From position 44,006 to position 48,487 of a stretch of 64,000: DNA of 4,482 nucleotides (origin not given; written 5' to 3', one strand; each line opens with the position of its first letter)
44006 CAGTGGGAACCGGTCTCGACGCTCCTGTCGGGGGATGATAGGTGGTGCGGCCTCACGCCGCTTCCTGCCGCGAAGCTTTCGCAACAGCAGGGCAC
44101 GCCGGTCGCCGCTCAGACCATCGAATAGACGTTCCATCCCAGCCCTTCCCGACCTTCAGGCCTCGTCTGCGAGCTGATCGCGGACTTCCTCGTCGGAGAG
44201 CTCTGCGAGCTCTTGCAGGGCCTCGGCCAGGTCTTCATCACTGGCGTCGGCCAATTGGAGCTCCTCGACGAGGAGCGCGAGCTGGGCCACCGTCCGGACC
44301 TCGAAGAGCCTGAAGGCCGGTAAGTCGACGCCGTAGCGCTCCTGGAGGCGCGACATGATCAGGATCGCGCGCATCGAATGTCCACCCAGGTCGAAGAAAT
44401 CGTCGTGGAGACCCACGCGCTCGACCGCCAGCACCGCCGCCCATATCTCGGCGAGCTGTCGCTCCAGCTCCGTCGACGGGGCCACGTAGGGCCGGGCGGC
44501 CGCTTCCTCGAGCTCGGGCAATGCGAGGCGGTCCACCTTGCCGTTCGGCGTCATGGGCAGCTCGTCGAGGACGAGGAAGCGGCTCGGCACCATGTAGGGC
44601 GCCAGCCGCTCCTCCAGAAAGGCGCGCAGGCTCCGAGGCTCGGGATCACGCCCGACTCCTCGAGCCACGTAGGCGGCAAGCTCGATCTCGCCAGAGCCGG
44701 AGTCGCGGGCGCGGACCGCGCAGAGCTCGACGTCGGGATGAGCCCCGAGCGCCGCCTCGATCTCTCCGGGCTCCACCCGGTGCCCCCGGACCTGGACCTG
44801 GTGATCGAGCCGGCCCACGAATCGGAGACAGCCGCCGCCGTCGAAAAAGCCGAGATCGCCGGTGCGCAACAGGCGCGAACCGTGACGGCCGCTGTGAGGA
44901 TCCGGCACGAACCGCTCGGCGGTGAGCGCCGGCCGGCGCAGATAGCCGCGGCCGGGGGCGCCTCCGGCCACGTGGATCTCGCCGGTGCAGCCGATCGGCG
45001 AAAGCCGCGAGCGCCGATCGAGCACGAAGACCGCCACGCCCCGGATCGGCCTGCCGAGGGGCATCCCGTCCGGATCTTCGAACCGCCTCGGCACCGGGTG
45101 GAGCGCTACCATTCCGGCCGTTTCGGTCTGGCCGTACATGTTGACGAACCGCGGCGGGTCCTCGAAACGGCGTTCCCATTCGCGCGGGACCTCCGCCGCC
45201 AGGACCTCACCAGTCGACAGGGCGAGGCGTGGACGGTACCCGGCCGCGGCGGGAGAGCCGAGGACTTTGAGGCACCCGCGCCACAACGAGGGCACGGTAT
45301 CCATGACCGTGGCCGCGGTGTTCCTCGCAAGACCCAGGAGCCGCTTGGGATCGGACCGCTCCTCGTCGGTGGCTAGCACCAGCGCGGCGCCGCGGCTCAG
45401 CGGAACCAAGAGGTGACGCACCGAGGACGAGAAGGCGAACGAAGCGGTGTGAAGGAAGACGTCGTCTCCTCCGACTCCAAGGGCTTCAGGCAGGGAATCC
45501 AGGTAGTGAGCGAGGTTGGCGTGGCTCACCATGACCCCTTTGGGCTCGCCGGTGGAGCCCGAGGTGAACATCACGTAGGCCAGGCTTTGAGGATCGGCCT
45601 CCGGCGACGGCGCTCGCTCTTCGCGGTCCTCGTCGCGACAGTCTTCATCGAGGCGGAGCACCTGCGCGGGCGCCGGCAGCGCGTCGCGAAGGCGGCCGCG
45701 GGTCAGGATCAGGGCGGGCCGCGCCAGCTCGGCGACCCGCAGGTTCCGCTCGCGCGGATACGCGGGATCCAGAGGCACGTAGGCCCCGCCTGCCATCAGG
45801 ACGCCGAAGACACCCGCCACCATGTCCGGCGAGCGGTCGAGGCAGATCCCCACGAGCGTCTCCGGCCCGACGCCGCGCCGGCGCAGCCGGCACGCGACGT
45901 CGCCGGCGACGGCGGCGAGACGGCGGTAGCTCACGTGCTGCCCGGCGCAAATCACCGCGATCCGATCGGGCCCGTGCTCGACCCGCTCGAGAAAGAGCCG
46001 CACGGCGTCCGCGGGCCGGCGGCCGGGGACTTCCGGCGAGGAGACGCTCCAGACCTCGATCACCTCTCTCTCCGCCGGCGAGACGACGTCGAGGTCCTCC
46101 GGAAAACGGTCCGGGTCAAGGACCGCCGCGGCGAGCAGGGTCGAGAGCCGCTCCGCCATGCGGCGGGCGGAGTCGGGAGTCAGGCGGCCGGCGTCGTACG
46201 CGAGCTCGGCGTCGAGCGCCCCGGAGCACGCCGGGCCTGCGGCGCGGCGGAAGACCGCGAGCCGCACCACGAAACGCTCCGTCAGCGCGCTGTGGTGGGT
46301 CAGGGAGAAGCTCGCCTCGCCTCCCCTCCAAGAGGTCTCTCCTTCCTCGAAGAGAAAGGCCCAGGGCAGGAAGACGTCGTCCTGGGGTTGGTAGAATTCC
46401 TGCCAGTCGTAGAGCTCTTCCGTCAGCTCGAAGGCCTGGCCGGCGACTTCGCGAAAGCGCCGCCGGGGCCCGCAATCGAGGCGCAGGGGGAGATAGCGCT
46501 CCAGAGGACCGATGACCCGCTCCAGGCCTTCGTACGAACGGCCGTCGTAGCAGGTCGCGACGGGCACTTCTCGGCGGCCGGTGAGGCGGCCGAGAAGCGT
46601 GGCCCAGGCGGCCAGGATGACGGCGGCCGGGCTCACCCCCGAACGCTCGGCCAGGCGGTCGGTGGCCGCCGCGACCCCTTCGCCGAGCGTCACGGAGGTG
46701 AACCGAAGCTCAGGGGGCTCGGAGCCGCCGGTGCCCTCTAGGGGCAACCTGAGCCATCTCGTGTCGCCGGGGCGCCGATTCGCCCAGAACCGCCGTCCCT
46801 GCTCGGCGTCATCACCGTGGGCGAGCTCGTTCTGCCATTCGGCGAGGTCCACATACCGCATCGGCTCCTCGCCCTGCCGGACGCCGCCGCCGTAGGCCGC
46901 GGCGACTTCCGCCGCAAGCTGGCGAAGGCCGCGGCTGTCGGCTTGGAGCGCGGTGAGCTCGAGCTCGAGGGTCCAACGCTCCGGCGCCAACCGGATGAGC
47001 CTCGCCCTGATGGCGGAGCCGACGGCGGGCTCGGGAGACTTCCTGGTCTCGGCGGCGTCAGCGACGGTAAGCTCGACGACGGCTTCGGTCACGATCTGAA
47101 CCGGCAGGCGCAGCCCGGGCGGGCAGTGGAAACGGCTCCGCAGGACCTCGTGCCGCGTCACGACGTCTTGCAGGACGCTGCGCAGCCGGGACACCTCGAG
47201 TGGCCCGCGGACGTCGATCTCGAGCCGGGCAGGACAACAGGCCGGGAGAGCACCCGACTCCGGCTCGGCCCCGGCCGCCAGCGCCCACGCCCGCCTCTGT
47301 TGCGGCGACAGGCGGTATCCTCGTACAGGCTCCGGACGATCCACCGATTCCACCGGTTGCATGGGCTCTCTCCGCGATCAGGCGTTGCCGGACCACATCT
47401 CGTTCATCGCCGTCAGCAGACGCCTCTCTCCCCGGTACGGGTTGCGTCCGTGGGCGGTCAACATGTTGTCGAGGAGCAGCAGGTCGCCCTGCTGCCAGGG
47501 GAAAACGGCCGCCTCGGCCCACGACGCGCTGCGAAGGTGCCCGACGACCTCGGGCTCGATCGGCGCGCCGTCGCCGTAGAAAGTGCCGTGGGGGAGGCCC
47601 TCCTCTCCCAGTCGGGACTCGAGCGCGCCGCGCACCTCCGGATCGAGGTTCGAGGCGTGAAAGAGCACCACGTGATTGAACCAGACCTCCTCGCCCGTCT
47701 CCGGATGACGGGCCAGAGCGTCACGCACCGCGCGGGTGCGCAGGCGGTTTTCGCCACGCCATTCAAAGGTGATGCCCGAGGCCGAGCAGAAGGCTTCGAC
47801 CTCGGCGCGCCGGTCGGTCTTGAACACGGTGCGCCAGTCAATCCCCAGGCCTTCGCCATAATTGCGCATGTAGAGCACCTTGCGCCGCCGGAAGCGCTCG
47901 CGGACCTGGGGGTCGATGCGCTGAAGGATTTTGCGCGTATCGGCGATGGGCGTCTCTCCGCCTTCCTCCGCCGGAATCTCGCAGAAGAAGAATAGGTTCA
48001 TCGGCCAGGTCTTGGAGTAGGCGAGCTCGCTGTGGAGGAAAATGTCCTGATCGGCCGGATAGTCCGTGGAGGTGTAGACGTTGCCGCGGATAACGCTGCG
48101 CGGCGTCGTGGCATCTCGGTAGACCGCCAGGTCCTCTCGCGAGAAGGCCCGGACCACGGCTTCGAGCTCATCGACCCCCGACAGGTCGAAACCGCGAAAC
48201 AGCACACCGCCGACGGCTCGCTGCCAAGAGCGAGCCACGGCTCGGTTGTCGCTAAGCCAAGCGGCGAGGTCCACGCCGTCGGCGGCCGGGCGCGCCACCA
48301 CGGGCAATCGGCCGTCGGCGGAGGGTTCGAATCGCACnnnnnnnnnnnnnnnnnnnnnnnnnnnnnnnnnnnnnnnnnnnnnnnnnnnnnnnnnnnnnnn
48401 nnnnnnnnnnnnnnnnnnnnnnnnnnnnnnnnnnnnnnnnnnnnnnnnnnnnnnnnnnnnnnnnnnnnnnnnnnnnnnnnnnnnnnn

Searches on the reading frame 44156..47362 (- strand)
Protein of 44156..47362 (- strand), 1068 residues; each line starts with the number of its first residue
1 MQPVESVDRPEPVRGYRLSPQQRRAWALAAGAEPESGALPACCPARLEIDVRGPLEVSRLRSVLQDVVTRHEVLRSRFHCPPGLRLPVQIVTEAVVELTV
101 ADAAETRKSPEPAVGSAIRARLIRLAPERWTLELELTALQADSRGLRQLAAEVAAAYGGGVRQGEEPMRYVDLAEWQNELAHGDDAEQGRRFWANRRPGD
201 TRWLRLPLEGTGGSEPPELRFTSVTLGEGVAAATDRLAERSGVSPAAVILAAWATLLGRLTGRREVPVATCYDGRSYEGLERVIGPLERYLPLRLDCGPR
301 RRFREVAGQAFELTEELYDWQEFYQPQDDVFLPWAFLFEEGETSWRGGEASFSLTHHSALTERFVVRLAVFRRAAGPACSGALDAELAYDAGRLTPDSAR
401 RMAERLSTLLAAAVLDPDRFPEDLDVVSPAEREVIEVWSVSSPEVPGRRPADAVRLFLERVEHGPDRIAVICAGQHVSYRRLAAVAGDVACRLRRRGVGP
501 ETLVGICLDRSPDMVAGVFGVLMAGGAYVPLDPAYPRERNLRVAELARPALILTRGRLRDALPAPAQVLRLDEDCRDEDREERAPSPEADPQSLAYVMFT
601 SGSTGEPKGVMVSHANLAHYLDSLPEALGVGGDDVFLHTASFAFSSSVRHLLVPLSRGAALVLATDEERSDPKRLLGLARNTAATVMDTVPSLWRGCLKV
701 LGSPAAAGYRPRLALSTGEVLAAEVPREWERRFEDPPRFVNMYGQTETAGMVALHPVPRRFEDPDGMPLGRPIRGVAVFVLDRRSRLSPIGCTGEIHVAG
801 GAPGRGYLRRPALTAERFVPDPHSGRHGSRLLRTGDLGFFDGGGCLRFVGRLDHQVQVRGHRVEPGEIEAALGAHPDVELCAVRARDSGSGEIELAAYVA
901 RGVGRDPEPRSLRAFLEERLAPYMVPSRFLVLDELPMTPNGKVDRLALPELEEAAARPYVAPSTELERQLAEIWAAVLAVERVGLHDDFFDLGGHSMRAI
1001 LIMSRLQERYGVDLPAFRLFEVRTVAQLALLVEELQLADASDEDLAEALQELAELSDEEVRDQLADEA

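Call 6: search_protein_families(library=pfam, proteins=[window:44156-47362:-], max_evalue=0.001)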
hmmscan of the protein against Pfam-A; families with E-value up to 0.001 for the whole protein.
window:44156-47362:- (1068 aa): 4 families
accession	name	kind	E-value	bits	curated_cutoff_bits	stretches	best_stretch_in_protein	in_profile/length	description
PF00501.34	AMP-binding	-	3e-79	267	29.9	1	459-808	3-384/384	AMP-binding enzyme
PF00668.25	Condensation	-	7.5e-27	94.6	30.6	1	16-307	5-313/456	Condensation domain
PF00550.31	PP-binding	-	6.2e-16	58.9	20.8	1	969-1030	2-65/67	Phosphopantetheine attachment site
PF13193.12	AMP-binding_C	-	1.9e-12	48.3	24.5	1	867-942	1-76/76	AMP-binding enzyme C-terminal domain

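Call 29: search_protein_families(library=ncbifam, proteins=[window:44156-47362:-], max_evalue=0.01)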
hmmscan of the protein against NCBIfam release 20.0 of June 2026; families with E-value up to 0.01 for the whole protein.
window:44156-47362:- (1068 aa): 104 families (the best 25 are shown)
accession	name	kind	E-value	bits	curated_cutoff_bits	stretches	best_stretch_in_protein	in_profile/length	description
NF004282.0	PRK05691.1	subfamily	8.5e-160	533.2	4090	2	108-1042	779-1715/4334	non-ribosomal peptide synthase/polyketide synthase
NF041803.1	NRPS_SolG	exception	4.4e-121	405.4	2200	1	421-1032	532-1155/1163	solanimycin non-ribosomal peptide synthetase SolG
NF038078.1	NRPS_MxcG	equivalog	5.1e-115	385.2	2300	1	406-1061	409-1070/1442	myxochelin non-ribosomal peptide synthetase MxcG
TIGR01733.1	AA-adenyl-dom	subfamily_domain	2.7e-112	375.6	317.4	1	478-883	1-409/409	amino acid adenylation domain-containing protein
NF047350.1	aureusi_NRPS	equivalog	2.6e-99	333.1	2500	3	718-1037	671-980/2373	aureusimine non-ribosomal peptide synthetase AusA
NF007605.2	PRK10252.1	equivalog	1.3e-88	297.9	2400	1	377-1034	383-1043/1292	enterobactin non-ribosomal peptide synthetase EntF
NF003417.0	PRK04813.1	subfamily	2.1e-65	221.2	476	1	461-948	13-499/505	D-alanine--poly(phosphoribitol) ligase subunit DltA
TIGR03443.1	alpha_am_amid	equivalog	3.1e-65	220.3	1030.1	3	591-899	414-747/1390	L-aminoadipate-semialdehyde dehydrogenase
NF004837.0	PRK06187.1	subfamily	1.6e-61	208.2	476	1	455-949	12-519/531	long-chain-fatty-acid--CoA ligase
TIGR01734.1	D-ala-DACP-lig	equivalog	2.8e-61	207.6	559.85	1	462-949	11-499/504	D-alanine--poly(phosphoribitol) ligase subunit DltA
TIGR03098.1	ligase_PEP_1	hypoth_equivalog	5.9e-53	180.1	592.35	1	456-948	5-514/517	acyl-CoA ligase (AMP-forming), exosortase A system-associated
NF004511.1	PRK05852.1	equivalog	3.3e-52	177.8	650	1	459-949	7-501/505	FadD7 family fatty acid--CoA ligase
NF005702.0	PRK07514.1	subfamily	1.4e-43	149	558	1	461-948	13-496/506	malonyl-CoA synthase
NF004822.0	PRK06178.1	equivalog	1.7e-43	149.1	782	2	581-951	202-566/571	acyl-CoA synthetase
NF005858.0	PRK07787.1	subfamily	4.4e-43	147.4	575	1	461-948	11-468/471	acyl-CoA synthetase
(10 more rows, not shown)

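Call 53: find_homologous_proteins(query=window:44156-47362:-, max_evalue=1e-30)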
Query window:44156-47362:- (1068 aa): 255 proteins with E <= 1e-30 among 8000 candidates; the best 120 are listed.
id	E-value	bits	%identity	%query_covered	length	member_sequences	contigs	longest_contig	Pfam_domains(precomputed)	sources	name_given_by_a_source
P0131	0.0e+0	2375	100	100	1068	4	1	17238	PF00668.26,PF00550.32,PF00501.35,PF13193.13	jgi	jgi:amino acid adenylation domain-containing protein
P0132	2.2e-225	770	41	99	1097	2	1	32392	PF00668.26,PF00550.32,PF00501.35,PF13193.13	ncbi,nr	ncbi:MAG: amino acid adenylation domain-containing protein [Acidobacteria bacterium]|nr:amino acid a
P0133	1.1e-224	767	37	74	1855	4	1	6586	PF00668.26,PF00550.32,PF00501.35,PF13193.13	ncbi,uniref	ncbi:non-ribosomal peptide synthetase, partial [Serratia marcescens]|uniref:non-ribosomal peptide sy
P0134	1.1e-210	721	33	93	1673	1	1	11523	PF00668.26,PF00550.32,PF00501.35,PF13193.13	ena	-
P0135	2.9e-209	716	32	98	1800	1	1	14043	PF00668.26,PF00550.32,PF00501.35,PF13193.13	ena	-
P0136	2.4e-207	710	39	54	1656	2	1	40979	PF00668.26,PF00550.32,PF00501.35,PF13193.13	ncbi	ncbi:MAG TPA: amino acid adenylation domain-containing protein [Pyrinomonadaceae bacterium]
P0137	7.1e-206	705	39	54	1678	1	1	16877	PF00668.26,PF00550.32,PF00501.35,PF13193.13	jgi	jgi:amino acid adenylation domain-containing protein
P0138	4.7e-205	702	33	95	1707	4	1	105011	PF00668.26,PF00550.32,PF00501.35,PF13193.13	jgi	jgi:amino acid adenylation domain-containing protein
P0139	5.7e-205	702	30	96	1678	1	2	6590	PF00668.26,PF00550.32,PF00501.35,PF13193.13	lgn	-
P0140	9.0e-197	675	36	74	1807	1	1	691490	PF00668.26,PF00550.32,PF00501.35,PF13193.13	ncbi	-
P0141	1.1e-196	674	36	95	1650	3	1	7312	PF00668.26,PF00550.32,PF00501.35,PF13193.13,PF00975.27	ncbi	ncbi:MAG TPA: amino acid adenylation domain-containing protein, partial [Longimicrobiaceae bacterium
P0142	2.6e-195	670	35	95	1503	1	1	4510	PF00668.26,PF00550.32,PF00501.35,PF13193.13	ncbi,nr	ncbi:MAG TPA: amino acid adenylation domain-containing protein, partial [Longimicrobium sp.]|nr:amin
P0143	9.6e-193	661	33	80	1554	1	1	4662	PF00668.26,PF00550.32,PF00501.35,PF13193.13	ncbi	ncbi:MAG TPA: amino acid adenylation domain-containing protein, partial [Herpetosiphonaceae bacteriu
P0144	6.1e-192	659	34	82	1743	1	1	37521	PF00668.26,PF00550.32,PF00501.35,PF13193.13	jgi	jgi:amino acid adenylation domain-containing protein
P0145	8.9e-190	652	32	95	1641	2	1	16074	PF00668.26,PF00550.32,PF00501.35,PF13193.13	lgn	-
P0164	1.5e-159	552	37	96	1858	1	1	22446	PF00668.26,PF02668.23,PF00550.32,PF00501.35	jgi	jgi:amino acid adenylation domain-containing protein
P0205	2.0e-134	468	36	97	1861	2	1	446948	PF00668.26,PF02668.23,PF00550.32,PF00501.35,PF13193.13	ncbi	-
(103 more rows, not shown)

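Call 56: find_encoding_contigs(protein=P0132, flank=10000, max_places=2)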
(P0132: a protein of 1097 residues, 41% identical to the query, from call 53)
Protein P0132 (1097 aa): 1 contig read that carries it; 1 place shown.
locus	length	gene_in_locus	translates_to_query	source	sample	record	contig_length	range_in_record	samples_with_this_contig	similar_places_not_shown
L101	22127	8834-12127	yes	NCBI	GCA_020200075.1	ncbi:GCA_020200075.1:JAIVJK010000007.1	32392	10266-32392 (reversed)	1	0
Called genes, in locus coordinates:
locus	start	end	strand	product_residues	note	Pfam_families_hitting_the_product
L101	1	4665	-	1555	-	PF00668:Condensation, PF00501:AMP-binding, PF13193:AMP-binding_C, PF00550:PP-binding, PF00668:Condensation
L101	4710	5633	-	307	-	PF07676:PD40 (weak)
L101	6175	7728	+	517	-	PF00668:Condensation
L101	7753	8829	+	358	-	PF02668:TauD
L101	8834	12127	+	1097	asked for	PF00668:Condensation, PF00501:AMP-binding, PF13193:AMP-binding_C, PF00550:PP-binding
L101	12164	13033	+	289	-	PF05721:PhyH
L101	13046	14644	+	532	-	PF18456:CmlA_N, PF00753:Lactamase_B (faint), PF13483:Lactamase_B_3, PF12706:Lactamase_B_2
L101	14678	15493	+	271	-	PF09037:Sulphotransf, PF13469:Sulfotransfer_3 (faint)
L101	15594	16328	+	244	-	PF00756:Esterase (weak), PF20434:BD-FAE (faint), PF01738:DLH, PF00326:Peptidase_S9 (weak), PF12146:Hydrolase_4 (faint)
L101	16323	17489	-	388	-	PF00550:PP-binding, PF00975:Thioesterase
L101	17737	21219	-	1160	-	PF00668:Condensation, PF00501:AMP-binding, PF13193:AMP-binding_C (weak), PF08242:Methyltransf_12 (weak), PF13649:Methyltransf_25 (faint)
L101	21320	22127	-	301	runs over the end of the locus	PF01522:Polysacc_deac_1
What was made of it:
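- On Interface-like C* plus TauD beta-hydroxylase cassette (considered for 44156-48337): The same gene order occurs in L101 (call 56).
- The C / TauD / C*-A-PCP order is conserved in an unrelated acidobacterial locus that shows no A-less module in the region seen (call 56).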

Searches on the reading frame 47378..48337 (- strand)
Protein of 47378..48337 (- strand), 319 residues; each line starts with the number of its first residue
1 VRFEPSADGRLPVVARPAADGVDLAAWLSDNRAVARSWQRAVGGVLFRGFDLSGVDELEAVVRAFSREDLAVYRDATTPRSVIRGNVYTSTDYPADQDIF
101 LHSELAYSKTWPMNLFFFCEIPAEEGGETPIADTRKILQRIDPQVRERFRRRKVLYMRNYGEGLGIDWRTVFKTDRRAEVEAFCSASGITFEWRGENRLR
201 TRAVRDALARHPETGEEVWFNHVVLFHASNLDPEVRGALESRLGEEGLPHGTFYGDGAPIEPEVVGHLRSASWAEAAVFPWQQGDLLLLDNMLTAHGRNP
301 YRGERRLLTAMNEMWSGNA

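Call 29: search_protein_families(library=ncbifam, proteins=[window:47378-48337:-], max_evalue=0.01)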
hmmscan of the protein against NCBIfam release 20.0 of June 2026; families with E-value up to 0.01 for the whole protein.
window:47378-48337:- (319 aa): 4 families
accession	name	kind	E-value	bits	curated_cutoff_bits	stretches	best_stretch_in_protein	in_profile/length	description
TIGR02410.1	carnitine_TMLD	equivalog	0.00054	19.6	268.3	0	278-308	314-344/362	trimethyllysine dioxygenase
NF045815.1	Neo-PentlctneFsynPtlD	equivalog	0.00079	18.8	550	0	279-309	251-282/301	neopentalenolactone/pentalenolactone F synthase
NF043003.1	ClavSyn_CS1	equivalog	0.0014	18.3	450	0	281-302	252-273/312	clavaminate synthase Cs1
NF041363.1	GntD_guanitoxin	equivalog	0.0026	17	345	0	282-303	287-308/341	guanitoxin biosynthesis L-enduracididine beta-hydroxylase GntD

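Call 42: search_solved_structures(query=window:47378-48337:-, max_evalue=0.01)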
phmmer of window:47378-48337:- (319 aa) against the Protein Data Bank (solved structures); distinct sequences matched with E-value up to 0.01: 6.
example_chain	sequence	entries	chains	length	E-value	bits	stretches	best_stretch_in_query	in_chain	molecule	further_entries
1y0z_A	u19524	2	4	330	5.3e-35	124.4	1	41-311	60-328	protein product of AT3G21360 | Clavaminate synthase-like protein At3g21360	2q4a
9yut_A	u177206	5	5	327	1e-31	113.5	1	27-311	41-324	TauD/TfdA-like domain-containing protein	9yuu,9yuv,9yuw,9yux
1drt_A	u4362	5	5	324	0.00072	22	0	259-302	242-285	CLAVAMINATE SYNTHASE 1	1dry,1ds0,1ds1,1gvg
7tcl_X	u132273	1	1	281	0.001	21.6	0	90-159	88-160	TauD/TfdA family dioxygenase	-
9j0j_A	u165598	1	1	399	0.0046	19.4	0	18-163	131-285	Fe/2OG-dependent oxygenase DfmD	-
3eat_X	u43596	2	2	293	0.0083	18.6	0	97-160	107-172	Pyoverdine biosynthesis protein PvcB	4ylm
